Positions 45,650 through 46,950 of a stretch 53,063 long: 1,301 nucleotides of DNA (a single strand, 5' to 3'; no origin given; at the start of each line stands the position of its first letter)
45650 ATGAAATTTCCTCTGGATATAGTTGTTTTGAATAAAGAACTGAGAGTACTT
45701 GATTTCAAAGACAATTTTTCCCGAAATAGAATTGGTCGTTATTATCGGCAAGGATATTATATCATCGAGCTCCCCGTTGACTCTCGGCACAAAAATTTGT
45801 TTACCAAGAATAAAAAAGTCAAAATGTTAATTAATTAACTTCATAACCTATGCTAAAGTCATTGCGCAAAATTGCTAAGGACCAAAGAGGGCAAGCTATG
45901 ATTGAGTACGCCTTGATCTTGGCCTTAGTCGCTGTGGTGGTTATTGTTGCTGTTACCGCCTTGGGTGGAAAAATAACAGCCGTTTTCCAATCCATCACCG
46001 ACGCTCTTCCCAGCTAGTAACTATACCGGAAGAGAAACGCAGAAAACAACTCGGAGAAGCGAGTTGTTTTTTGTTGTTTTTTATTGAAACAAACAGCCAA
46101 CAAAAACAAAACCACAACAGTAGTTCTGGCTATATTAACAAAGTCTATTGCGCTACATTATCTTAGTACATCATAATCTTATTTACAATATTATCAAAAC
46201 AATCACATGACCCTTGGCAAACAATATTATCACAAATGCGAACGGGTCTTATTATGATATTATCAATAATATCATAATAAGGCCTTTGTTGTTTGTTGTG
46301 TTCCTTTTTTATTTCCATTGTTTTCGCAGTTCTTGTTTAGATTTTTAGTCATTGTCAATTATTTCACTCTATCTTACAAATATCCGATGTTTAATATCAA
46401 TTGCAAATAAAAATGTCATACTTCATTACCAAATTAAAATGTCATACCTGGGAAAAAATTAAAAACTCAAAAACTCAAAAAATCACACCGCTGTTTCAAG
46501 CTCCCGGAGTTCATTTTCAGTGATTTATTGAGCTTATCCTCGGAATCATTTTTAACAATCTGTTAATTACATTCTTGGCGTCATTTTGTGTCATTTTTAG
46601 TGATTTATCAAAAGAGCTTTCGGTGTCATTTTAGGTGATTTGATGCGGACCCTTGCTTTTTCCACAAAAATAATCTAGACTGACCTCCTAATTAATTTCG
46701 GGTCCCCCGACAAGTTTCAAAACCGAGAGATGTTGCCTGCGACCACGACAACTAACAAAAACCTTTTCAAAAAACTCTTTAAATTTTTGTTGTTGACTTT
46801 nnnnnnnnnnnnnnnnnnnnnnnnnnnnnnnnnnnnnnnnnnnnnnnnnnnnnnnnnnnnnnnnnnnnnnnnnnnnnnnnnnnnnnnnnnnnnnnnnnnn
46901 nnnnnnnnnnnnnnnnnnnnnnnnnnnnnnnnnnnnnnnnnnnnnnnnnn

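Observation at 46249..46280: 32-bp AT-rich palindrome present three times, always in long ORF-free spacers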

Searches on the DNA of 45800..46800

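Call 70: search_rna_families(source=window, start=45800, end=46800, threshold=evalue, max_evalue=1)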
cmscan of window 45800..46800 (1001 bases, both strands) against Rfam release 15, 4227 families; matches with E-value up to 1: 9.
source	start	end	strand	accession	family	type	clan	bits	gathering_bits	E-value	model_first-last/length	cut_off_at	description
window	46227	46301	+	RF03649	MIR5643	Gene; miRNA;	-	28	94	0.0047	1-83/83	no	MIR5643 microRNA precursor family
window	46214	46294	+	RF02430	SpF19_sRNA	Gene; sRNA;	-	25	60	0.054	1-99/99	no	Streptococcus sRNA SpF19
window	46039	46128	-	RF02713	MCS4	Gene; sRNA;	-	24.2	56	0.61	1-123/123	no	Mycoplasma sRNA MCS4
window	46232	46296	+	RF03883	mir-9256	Gene; miRNA;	-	22.7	80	0.085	1-67/67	no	mir-9256 microRNA precursor family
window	46039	46074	+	RF04120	MIR5998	Gene; miRNA;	-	19.8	180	0.13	1-173/173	no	MIR5998 microRNA precursor family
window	46039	46074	-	RF04120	MIR5998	Gene; miRNA;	-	17.4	180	0.58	1-173/173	no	MIR5998 microRNA precursor family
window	46251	46314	-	RF02080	STnc170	Gene; sRNA;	-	15.8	80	0.53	202-266/333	no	Salmonella enterica sRNA STnc170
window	45954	46077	+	RF02637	EF0408_EF0409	Gene; sRNA;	-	15.4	440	0.19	1-412/412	no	Enterococcus sRNA EF0408_EF0409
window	46302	46343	-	RF01933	bxd_5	Gene; lncRNA;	-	14.8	50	0.9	1-57/57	no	Bithoraxoid conserved region 5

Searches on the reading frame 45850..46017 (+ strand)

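Call 25: search_protein_families(library=pfam, proteins=[window:45850-46017:+], max_evalue=0.01)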
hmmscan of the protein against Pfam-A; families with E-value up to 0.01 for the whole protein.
window:45850-46017:+ (55 aa): 1 family
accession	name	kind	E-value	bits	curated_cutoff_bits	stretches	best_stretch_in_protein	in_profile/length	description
PF04964.19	Flp_Fap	-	1.4e-13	50.9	32.2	1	9-53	2-46/46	Flp/Fap pilin component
